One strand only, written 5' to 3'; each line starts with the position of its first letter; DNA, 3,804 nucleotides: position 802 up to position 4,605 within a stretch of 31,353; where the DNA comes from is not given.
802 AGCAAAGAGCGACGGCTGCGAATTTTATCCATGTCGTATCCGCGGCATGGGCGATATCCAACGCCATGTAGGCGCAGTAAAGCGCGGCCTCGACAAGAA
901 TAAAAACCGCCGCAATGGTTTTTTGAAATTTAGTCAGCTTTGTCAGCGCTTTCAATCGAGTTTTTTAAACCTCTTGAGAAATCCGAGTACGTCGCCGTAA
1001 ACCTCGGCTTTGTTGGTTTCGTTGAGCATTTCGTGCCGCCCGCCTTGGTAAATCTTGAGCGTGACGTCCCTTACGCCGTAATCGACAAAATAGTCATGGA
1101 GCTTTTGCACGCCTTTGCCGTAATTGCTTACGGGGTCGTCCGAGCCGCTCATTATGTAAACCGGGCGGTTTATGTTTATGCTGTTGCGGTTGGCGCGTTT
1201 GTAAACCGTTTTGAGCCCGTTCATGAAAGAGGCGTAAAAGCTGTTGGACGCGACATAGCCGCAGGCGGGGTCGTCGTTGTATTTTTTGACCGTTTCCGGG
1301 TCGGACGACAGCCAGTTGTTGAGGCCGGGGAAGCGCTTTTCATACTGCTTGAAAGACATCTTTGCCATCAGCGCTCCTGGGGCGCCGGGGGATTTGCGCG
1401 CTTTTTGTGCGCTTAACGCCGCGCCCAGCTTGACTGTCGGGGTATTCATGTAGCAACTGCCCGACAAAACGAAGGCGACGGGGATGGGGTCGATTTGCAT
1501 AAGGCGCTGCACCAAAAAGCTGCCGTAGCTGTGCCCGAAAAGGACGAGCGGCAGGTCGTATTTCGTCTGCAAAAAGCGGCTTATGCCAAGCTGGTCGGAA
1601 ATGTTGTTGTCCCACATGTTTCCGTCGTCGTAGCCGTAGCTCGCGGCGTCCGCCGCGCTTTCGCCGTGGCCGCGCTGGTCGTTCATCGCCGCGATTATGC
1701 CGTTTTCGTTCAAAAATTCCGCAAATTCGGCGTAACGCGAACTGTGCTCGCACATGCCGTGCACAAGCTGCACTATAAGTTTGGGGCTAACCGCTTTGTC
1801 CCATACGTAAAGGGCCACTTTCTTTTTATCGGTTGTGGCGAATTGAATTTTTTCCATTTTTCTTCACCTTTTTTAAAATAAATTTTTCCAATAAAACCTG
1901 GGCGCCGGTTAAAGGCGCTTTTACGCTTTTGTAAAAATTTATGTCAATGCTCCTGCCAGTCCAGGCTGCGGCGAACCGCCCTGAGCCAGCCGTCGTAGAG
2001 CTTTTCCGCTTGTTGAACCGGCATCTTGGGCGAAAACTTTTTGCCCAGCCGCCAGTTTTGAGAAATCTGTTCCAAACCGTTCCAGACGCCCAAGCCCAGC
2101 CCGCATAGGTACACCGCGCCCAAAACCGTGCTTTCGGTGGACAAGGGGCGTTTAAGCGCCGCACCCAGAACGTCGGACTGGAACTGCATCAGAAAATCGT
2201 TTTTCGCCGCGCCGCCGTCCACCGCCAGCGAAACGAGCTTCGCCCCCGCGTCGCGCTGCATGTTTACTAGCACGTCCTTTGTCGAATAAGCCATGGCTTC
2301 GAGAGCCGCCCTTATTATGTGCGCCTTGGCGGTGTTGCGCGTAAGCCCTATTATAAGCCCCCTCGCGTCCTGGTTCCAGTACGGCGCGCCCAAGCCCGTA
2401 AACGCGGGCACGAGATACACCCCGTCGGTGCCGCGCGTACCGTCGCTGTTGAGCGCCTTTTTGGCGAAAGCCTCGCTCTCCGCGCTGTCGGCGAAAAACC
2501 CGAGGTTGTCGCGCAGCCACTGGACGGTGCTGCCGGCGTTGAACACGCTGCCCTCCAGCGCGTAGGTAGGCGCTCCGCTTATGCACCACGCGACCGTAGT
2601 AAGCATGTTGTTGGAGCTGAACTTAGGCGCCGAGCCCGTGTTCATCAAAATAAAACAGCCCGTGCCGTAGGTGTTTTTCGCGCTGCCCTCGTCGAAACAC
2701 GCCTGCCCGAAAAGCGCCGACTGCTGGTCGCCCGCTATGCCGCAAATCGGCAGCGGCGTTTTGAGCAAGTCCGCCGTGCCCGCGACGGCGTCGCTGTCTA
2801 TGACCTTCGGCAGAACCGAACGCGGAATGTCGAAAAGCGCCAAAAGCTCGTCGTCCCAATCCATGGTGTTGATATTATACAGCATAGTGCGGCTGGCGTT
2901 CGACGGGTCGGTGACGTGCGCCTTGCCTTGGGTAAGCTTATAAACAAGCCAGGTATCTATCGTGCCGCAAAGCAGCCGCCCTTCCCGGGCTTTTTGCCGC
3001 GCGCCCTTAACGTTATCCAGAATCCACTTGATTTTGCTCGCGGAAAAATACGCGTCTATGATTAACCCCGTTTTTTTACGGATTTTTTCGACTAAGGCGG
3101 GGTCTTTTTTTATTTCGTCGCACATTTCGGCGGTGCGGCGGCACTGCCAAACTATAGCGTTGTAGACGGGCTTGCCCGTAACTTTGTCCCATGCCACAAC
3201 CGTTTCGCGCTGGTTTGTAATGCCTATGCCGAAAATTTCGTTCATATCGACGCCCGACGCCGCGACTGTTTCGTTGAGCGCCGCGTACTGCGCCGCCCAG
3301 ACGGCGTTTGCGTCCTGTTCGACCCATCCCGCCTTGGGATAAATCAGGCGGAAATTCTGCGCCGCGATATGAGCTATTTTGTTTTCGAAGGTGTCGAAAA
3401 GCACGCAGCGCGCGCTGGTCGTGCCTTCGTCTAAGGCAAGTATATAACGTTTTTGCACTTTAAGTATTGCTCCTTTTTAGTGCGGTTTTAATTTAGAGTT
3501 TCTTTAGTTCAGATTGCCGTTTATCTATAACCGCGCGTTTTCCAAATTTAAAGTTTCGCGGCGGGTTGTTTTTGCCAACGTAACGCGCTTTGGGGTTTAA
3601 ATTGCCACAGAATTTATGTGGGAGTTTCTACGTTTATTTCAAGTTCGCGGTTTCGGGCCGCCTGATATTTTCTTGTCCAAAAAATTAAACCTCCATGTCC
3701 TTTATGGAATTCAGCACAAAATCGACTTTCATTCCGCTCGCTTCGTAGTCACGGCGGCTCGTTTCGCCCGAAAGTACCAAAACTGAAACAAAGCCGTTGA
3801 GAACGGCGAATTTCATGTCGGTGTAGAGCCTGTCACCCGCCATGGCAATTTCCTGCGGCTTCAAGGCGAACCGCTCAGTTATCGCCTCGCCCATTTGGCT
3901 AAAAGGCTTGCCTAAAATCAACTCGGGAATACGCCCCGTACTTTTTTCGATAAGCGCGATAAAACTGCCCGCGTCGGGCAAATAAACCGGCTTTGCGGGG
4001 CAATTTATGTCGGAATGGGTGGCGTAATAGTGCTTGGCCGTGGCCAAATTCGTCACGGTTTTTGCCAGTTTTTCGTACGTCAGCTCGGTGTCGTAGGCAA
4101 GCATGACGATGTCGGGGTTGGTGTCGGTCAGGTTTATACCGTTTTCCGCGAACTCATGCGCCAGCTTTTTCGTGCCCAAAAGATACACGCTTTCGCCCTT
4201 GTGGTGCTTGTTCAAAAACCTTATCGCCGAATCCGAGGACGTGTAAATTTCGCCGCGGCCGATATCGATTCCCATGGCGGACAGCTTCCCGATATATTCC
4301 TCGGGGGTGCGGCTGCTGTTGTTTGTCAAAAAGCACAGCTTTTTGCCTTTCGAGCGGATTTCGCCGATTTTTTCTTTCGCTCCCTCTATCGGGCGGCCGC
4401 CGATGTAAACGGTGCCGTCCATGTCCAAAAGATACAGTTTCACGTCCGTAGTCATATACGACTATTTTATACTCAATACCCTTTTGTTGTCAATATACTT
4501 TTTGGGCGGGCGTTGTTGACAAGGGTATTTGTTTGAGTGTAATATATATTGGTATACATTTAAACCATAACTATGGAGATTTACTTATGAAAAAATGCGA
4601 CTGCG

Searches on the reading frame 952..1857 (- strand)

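Call 5: search_protein_families(library=pfam, proteins=[window:952-1857:-], max_evalue=0.01)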
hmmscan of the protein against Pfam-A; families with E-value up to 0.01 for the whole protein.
window:952-1857:- (301 aa): 6 families
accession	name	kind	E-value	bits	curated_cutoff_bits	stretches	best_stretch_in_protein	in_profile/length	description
PF12146.15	Hydrolase_4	-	4.5e-40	137.9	27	1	24-282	2-239/239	Serine aminopeptidase, S33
PF00561.26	Abhydrolase_1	-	1.4e-10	41.7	25.8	1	31-276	5-239/245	alpha/beta hydrolase fold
PF12697.13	Abhydrolase_6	-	8.9e-10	40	26.3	1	31-286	3-214/217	Alpha/beta hydrolase family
PF00326.27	Peptidase_S9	-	5e-06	26.6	22.6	0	225-296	142-208/213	Prolyl oligopeptidase family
PF01738.24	DLH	-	0.0039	17.2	21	1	207-283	127-194/217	Dienelactone hydrolase family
PF06259.18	Abhydrolase_8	-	0.0079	16.3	20.5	0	100-137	107-145/178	Alpha/beta hydrolase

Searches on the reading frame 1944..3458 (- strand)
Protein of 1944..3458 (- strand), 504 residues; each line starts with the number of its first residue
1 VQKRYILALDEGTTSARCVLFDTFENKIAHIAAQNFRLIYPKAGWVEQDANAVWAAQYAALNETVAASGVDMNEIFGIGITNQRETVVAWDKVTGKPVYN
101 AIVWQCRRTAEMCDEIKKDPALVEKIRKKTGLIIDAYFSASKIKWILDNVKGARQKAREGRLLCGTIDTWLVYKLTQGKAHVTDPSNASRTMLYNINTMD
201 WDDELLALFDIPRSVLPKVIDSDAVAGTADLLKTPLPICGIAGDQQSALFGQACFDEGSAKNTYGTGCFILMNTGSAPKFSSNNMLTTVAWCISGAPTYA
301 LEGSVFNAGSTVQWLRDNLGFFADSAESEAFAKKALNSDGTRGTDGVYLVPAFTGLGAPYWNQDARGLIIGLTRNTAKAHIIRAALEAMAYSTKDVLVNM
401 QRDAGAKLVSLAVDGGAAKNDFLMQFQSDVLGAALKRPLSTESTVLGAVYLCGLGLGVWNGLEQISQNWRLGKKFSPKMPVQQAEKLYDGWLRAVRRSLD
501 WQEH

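Call 5: search_protein_families(library=pfam, proteins=[window:1944-3458:-], max_evalue=0.01)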
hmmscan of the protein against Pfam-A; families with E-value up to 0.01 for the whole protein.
window:1944-3458:- (504 aa): 2 families
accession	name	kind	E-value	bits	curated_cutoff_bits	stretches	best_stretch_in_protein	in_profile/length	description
PF00370.27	FGGY_N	-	2.5e-74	250.4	28.8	1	5-251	1-245/245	FGGY family of carbohydrate kinases, N-terminal domain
PF02782.22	FGGY_C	-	1.8e-40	139.2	27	1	261-453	2-195/198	FGGY family of carbohydrate kinases, C-terminal domain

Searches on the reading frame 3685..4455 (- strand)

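Call 5: search_protein_families(library=pfam, proteins=[window:3685-4455:-], max_evalue=0.01)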
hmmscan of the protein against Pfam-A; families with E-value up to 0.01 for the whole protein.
window:3685-4455:- (256 aa): 5 families
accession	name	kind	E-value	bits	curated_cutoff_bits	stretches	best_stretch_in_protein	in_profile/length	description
PF13344.12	Hydrolase_6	-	8.2e-29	100.1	27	1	9-107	2-100/101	Haloacid dehalogenase-like hydrolase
PF13242.12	Hydrolase_like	-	2.6e-14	53.3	22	1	181-253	2-74/75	HAD-hyrolase-like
PF00702.32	Hydrolase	-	6.8e-12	46.6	26.4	1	5-217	1-187/191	haloacid dehalogenase-like hydrolase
PF09419.16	PGP_phosphatase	-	9.9e-05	22.4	20.4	1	198-228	134-164/168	Mitochondrial PGP phosphatase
PF13419.12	HAD_2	-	0.0024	18.4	23.8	0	182-218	134-169/178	Haloacid dehalogenase-like hydrolase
